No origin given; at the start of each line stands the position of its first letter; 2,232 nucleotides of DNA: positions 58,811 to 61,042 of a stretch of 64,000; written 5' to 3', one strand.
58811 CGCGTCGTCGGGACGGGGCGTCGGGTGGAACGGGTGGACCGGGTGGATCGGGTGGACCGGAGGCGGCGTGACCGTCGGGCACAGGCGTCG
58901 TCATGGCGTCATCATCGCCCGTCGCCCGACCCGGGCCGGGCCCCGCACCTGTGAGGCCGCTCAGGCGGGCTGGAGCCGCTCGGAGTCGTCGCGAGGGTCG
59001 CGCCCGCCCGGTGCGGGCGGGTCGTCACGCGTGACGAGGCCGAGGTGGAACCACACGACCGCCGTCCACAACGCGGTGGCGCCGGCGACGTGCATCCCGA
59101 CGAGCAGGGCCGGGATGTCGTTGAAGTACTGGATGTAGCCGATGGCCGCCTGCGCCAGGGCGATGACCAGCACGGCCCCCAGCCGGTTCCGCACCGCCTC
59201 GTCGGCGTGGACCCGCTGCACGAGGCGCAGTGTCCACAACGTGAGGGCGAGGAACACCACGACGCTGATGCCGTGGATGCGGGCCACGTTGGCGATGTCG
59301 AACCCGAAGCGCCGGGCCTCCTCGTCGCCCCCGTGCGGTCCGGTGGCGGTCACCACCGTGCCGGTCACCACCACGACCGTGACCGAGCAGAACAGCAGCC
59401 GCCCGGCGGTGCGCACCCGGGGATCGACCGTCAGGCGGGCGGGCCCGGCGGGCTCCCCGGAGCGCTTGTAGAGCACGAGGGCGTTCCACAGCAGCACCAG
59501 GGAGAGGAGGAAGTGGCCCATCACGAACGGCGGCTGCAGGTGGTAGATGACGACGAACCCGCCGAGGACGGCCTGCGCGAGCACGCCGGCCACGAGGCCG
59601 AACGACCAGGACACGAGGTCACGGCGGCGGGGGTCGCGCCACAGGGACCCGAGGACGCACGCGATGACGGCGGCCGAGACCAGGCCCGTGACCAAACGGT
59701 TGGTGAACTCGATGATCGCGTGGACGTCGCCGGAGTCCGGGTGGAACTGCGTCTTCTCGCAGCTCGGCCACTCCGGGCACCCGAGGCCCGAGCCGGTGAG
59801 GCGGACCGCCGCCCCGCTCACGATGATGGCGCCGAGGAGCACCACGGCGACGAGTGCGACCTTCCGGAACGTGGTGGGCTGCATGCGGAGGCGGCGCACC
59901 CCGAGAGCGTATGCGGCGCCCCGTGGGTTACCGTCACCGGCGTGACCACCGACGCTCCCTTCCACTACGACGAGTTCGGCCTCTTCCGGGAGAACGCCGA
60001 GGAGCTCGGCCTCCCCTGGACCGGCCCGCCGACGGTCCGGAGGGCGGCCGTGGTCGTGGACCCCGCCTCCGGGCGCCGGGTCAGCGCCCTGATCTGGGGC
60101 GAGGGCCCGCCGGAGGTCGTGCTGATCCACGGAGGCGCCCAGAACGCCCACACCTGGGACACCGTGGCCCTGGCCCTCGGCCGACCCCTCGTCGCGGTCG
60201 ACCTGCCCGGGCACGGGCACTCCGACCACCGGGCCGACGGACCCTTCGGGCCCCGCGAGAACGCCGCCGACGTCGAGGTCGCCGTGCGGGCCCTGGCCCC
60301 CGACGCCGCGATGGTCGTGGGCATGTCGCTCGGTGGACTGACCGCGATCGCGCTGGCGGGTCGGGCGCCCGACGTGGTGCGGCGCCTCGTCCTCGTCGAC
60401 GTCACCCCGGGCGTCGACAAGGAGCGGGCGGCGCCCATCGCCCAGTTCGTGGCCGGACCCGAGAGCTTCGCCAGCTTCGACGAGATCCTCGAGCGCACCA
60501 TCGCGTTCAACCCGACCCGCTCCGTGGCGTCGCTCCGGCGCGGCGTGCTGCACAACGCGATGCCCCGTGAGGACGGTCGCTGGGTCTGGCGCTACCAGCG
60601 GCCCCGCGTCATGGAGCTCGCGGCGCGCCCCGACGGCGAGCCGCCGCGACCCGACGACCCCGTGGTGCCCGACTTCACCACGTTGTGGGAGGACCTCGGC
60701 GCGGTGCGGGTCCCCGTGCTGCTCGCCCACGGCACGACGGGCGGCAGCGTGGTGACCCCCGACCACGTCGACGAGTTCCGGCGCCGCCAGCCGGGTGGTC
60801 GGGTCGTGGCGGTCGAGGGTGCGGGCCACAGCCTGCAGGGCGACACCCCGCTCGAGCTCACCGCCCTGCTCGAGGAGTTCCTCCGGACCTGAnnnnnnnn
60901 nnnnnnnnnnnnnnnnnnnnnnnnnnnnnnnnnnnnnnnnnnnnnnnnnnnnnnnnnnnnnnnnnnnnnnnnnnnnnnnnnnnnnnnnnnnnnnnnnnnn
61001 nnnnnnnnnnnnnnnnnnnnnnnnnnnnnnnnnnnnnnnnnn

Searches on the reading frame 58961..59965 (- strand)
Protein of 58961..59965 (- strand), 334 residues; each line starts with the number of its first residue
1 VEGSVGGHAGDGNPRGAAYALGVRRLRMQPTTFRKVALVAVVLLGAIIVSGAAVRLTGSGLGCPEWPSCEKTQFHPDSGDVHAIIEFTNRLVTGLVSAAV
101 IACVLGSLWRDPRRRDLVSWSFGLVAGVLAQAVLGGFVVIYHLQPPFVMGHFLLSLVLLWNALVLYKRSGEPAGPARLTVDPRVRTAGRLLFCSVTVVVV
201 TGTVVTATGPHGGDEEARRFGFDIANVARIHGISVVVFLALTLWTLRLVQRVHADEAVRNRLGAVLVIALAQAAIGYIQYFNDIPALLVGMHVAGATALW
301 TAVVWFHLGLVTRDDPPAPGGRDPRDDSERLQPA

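Call 20: search_protein_families(library=pfam, proteins=[window:58961-59965:-], max_evalue=0.01)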
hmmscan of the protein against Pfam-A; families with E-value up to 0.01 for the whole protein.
window:58961-59965:- (334 aa): 1 family
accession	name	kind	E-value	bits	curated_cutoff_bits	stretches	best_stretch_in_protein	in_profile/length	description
PF02628.20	COX15-CtaA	-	1.1e-26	94.1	29.9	2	36-207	3-206/322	Cytochrome oxidase assembly protein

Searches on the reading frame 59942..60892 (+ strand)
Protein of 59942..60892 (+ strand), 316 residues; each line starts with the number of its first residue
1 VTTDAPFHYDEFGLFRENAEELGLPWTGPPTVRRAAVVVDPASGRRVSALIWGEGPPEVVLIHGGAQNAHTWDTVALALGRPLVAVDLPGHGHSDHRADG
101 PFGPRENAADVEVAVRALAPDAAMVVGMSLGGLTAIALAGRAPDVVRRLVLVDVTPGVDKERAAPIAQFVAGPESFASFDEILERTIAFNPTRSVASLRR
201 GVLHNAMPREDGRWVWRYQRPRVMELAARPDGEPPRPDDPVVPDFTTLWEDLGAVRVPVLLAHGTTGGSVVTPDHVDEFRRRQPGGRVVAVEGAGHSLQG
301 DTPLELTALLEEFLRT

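Call 20: search_protein_families(library=pfam, proteins=[window:59942-60892:+], max_evalue=0.01)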
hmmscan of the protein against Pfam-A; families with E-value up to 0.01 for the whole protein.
window:59942-60892:+ (316 aa): 3 families
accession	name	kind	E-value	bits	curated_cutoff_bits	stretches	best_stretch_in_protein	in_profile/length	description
PF12697.13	Abhydrolase_6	-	2.6e-22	81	26.3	1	59-306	1-213/217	Alpha/beta hydrolase family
PF00561.26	Abhydrolase_1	-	9.1e-22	78.3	25.8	1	59-301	3-243/245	alpha/beta hydrolase fold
PF12146.15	Hydrolase_4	-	1.4e-10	41.3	27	1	59-153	7-108/239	Serine aminopeptidase, S33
